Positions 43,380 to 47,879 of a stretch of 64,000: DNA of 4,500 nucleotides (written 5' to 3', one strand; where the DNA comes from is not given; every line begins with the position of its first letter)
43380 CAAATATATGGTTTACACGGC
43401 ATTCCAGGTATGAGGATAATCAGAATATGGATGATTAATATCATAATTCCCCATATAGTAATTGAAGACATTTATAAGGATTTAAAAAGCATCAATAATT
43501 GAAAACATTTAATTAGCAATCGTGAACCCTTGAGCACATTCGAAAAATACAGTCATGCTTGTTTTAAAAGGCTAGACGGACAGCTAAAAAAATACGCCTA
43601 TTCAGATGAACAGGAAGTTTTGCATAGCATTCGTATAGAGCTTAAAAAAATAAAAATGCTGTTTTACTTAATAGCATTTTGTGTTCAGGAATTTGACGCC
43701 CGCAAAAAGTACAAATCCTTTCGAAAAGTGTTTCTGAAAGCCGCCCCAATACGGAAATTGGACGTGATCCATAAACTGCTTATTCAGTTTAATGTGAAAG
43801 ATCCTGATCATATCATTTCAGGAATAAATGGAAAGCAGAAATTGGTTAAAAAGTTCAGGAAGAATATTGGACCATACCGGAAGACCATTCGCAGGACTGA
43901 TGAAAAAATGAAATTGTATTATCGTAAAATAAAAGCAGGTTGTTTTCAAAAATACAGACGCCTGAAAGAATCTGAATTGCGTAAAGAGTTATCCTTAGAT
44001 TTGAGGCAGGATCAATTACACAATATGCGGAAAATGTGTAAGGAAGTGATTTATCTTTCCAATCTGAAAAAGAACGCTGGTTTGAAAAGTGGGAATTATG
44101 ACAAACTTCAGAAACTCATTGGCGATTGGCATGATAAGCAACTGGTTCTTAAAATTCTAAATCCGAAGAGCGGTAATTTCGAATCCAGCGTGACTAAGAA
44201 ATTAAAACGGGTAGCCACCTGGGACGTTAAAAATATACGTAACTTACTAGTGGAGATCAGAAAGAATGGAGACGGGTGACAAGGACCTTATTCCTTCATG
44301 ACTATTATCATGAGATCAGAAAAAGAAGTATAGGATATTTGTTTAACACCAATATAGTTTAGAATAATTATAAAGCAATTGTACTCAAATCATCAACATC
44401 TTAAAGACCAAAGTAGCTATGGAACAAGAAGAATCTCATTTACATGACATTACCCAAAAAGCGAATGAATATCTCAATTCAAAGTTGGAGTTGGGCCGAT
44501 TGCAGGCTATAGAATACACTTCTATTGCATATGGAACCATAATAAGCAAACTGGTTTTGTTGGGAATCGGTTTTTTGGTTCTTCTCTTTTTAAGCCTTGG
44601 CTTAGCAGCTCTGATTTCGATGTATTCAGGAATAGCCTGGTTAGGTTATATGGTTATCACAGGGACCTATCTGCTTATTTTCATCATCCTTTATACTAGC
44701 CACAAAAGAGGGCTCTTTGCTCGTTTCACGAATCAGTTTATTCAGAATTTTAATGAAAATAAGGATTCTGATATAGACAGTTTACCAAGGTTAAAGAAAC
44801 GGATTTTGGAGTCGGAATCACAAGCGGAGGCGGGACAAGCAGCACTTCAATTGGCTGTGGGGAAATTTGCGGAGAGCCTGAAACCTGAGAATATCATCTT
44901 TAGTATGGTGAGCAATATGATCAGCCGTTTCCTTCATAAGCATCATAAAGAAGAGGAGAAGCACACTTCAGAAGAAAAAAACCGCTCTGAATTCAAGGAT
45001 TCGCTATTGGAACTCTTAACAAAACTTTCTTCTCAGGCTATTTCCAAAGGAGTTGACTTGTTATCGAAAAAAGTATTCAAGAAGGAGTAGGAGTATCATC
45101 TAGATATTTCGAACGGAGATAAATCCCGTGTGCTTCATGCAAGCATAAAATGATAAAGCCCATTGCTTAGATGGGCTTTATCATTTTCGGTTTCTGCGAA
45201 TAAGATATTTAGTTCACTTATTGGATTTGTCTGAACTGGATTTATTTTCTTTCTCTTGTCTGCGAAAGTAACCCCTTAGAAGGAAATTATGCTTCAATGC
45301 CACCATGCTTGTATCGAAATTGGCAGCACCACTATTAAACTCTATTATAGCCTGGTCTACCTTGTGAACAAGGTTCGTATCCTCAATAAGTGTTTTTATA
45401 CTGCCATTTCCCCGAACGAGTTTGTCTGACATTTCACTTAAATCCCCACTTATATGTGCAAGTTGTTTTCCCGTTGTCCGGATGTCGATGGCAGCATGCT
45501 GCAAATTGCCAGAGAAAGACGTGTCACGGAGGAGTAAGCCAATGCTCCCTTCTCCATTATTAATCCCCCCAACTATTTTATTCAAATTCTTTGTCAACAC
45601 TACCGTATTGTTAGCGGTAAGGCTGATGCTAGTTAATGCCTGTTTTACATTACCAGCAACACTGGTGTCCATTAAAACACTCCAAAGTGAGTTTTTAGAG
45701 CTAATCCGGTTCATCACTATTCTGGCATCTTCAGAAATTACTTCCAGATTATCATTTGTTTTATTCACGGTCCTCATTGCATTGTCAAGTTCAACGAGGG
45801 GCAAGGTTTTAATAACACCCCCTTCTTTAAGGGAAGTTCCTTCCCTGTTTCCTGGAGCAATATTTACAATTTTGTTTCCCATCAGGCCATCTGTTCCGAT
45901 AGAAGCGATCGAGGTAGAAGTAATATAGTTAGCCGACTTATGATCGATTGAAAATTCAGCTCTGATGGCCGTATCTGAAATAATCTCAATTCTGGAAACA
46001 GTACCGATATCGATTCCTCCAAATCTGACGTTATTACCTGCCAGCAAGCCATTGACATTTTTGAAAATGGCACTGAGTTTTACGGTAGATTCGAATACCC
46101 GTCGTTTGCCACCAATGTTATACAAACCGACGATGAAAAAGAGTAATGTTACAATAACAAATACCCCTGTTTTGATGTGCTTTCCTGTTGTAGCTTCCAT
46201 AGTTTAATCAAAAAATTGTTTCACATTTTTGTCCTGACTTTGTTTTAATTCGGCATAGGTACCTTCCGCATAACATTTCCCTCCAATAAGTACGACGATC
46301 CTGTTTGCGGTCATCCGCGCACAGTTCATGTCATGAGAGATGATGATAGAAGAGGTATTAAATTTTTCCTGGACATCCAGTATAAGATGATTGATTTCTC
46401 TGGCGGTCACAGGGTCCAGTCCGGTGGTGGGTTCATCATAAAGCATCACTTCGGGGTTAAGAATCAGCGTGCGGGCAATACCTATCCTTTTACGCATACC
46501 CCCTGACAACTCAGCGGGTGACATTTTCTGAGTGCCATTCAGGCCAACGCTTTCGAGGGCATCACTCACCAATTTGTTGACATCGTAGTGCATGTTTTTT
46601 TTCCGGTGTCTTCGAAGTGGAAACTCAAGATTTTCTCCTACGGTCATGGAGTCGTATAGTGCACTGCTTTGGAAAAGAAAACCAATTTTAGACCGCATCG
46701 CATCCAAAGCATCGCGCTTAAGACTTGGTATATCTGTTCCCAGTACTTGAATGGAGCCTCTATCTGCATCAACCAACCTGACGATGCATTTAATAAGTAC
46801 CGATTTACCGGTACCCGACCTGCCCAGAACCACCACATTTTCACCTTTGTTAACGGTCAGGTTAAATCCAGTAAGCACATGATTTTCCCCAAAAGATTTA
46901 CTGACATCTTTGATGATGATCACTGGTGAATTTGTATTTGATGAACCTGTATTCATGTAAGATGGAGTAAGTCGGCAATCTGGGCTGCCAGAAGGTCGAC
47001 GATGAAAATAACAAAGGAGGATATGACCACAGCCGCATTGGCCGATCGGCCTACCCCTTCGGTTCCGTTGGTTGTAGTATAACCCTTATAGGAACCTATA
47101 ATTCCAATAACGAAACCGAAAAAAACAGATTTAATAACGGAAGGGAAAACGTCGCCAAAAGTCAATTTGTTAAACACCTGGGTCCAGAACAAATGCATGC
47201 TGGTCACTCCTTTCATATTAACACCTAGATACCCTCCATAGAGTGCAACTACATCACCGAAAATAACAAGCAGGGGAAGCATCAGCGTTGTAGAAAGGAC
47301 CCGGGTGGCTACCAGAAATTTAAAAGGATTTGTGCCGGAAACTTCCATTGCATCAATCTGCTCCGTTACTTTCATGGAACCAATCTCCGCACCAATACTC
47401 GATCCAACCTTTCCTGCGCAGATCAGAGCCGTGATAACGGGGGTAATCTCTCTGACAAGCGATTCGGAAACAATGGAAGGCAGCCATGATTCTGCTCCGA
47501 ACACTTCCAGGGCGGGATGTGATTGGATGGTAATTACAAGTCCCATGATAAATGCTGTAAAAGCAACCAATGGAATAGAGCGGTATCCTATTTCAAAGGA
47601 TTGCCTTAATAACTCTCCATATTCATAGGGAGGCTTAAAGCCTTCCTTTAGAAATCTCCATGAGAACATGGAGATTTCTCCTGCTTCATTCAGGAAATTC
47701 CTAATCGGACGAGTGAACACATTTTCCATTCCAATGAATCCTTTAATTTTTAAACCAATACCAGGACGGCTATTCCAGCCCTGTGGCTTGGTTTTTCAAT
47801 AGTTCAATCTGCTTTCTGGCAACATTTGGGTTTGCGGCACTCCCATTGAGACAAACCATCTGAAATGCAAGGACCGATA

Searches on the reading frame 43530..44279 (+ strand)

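Call 6: search_protein_families(library=pfam, proteins=[window:43530-44279:+], max_evalue=0.001)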
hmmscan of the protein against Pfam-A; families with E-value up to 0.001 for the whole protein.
window:43530-44279:+ (249 aa): 1 family
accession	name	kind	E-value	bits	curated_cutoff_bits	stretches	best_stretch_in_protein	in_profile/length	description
PF05235.19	CHAD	-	5.2e-07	30.3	25.6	1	10-203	5-220/228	CHAD domain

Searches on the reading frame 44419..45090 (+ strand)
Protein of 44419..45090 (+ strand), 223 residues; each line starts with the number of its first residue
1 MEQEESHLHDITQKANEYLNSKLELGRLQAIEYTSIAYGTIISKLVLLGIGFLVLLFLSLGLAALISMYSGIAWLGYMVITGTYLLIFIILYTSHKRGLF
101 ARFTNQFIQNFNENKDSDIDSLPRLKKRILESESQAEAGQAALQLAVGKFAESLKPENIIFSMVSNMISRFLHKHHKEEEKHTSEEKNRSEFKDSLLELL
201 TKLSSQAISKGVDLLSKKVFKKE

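Call 6: search_protein_families(library=pfam, proteins=[window:44419-45090:+], max_evalue=0.001)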
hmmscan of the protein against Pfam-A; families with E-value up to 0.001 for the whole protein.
window:44419-45090:+ (223 aa): 1 family
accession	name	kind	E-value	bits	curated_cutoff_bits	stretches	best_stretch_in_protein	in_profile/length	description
PF07332.16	Phage_holin_3_6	-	0.00059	20.3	28.4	1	8-93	4-88/116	Putative Actinobacterial Holin-X, holin superfamily III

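Call 55: search_protein_families(library=pfam, proteins=[window:44419-45090:+], max_evalue=0.05)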
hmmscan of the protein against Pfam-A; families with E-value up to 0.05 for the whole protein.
window:44419-45090:+ (223 aa): 1 family
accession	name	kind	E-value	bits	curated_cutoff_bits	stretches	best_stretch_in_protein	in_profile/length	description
PF07332.16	Phage_holin_3_6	-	0.00059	20.3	28.4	1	8-93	4-88/116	Putative Actinobacterial Holin-X, holin superfamily III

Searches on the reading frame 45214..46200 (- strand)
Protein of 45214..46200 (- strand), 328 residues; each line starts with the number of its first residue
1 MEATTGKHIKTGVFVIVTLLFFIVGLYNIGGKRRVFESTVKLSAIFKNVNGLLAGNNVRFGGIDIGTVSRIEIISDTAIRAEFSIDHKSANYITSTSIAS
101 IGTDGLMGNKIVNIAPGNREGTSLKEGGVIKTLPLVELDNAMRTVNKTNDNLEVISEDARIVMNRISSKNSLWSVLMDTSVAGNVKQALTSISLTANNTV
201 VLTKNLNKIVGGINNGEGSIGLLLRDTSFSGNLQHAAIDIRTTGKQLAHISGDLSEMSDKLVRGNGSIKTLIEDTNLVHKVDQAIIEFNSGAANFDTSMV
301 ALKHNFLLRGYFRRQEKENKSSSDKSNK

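Call 6: search_protein_families(library=pfam, proteins=[window:45214-46200:-], max_evalue=0.001)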
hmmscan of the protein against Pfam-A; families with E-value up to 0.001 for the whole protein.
window:45214-46200:- (328 aa): 1 family
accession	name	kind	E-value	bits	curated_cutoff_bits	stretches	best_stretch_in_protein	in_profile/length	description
PF02470.25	MlaD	-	3.2e-15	56.6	25.1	1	39-117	2-81/81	MlaD protein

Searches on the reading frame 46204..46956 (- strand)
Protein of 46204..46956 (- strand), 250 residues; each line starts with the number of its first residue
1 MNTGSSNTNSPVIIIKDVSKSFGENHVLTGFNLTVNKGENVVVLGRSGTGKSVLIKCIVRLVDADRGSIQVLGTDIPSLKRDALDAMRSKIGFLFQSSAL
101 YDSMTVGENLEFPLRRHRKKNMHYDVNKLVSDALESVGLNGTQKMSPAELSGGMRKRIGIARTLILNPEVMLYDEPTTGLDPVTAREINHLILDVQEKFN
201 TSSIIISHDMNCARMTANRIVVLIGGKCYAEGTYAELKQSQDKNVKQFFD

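Call 6: search_protein_families(library=pfam, proteins=[window:46204-46956:-], max_evalue=0.001)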
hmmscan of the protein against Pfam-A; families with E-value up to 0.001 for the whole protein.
window:46204-46956:- (250 aa): 3 families
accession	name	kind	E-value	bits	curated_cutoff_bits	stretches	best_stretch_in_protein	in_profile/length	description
PF00005.33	ABC_tran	-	2.8e-32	112.6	25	1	29-178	2-137/137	ABC transporter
PF13304.12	AAA_21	-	1.1e-07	32.7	27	0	123-206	210-295/304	AAA domain, putative AbiEii toxin, Type IV TA system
PF02463.25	SMC_N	-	0.00084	19.3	40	0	36-215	23-204/220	RecF/RecN/SMC N terminal domain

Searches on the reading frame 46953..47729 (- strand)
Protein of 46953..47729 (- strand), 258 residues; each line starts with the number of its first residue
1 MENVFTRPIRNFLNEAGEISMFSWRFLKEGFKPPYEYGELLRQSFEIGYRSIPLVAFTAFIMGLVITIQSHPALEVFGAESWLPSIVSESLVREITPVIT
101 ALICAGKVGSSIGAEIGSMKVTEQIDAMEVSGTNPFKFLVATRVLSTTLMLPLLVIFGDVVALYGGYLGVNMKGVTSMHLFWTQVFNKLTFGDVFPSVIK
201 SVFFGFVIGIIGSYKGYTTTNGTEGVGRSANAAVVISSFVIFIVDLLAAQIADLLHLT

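Call 7: search_protein_families(library=pfam, proteins=[window:46953-47729:-], max_evalue=0.001)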
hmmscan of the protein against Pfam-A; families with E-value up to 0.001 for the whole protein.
window:46953-47729:- (258 aa): 1 family
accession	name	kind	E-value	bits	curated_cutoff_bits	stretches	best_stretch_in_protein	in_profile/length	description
PF02405.21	MlaE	-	1.4e-72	244.1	22.5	1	41-250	2-211/212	Permease MlaE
